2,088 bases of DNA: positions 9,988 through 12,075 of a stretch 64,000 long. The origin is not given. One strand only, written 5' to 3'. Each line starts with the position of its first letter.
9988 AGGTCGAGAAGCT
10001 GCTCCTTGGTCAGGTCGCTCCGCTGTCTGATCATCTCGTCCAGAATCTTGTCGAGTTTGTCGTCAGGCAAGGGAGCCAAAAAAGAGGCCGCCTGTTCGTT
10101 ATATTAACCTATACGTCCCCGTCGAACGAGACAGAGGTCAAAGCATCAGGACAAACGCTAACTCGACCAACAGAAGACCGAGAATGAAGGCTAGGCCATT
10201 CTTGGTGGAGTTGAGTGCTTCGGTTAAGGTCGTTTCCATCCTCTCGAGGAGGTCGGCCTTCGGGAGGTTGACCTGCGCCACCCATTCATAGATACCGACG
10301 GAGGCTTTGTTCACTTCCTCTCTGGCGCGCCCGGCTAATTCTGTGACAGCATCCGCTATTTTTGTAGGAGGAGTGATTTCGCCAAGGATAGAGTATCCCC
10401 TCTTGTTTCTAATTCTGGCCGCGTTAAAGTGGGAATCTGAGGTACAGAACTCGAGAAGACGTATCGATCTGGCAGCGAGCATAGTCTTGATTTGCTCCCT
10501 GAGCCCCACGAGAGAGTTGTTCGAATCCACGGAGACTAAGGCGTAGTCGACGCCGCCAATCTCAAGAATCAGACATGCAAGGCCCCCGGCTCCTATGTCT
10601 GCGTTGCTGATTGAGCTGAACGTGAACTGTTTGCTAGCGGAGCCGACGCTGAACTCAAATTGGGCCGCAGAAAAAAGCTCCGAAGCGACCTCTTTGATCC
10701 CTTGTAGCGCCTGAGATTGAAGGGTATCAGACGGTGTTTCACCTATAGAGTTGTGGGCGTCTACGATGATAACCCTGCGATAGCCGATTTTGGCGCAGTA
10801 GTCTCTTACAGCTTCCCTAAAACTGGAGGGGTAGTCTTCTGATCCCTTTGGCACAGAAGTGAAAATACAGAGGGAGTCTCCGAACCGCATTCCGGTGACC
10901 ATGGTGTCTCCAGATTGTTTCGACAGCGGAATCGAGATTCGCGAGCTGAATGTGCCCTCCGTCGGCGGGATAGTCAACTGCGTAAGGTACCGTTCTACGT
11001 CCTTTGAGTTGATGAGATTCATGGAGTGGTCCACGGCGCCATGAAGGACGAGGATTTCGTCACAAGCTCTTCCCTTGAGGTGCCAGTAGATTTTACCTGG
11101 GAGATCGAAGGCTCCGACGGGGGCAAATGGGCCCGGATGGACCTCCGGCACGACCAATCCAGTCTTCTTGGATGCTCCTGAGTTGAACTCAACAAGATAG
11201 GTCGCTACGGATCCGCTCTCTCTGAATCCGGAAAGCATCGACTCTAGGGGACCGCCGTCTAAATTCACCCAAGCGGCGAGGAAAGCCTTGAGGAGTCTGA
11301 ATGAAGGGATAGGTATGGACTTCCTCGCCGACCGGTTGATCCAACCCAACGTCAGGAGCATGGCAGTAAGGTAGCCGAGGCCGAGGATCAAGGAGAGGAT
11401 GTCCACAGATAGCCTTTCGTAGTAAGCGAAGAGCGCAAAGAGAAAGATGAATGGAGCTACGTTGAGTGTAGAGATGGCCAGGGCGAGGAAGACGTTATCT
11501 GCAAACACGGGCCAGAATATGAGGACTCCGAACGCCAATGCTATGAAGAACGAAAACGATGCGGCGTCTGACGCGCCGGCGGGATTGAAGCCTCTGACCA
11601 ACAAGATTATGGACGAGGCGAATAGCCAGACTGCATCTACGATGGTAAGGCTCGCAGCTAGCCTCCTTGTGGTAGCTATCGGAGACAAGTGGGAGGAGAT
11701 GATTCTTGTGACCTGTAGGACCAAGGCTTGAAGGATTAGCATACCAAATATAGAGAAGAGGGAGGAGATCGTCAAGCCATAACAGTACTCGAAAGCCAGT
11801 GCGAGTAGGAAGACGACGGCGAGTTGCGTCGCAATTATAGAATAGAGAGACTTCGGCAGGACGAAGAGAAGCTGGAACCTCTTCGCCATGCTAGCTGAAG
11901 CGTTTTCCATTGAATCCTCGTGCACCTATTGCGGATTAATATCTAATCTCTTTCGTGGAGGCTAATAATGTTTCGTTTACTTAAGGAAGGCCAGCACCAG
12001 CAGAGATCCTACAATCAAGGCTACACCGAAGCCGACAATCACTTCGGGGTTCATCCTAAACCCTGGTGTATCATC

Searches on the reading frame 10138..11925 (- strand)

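Call 9: search_protein_families(library=pfam, proteins=[window:10138-11925:-])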
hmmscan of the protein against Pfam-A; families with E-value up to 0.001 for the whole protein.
window:10138-11925:- (595 aa): 1 family
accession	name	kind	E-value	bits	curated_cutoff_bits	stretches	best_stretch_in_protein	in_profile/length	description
PF09843.14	DUF2070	-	4.4e-86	289.8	30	1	15-585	3-557/561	Predicted membrane protein (DUF2070)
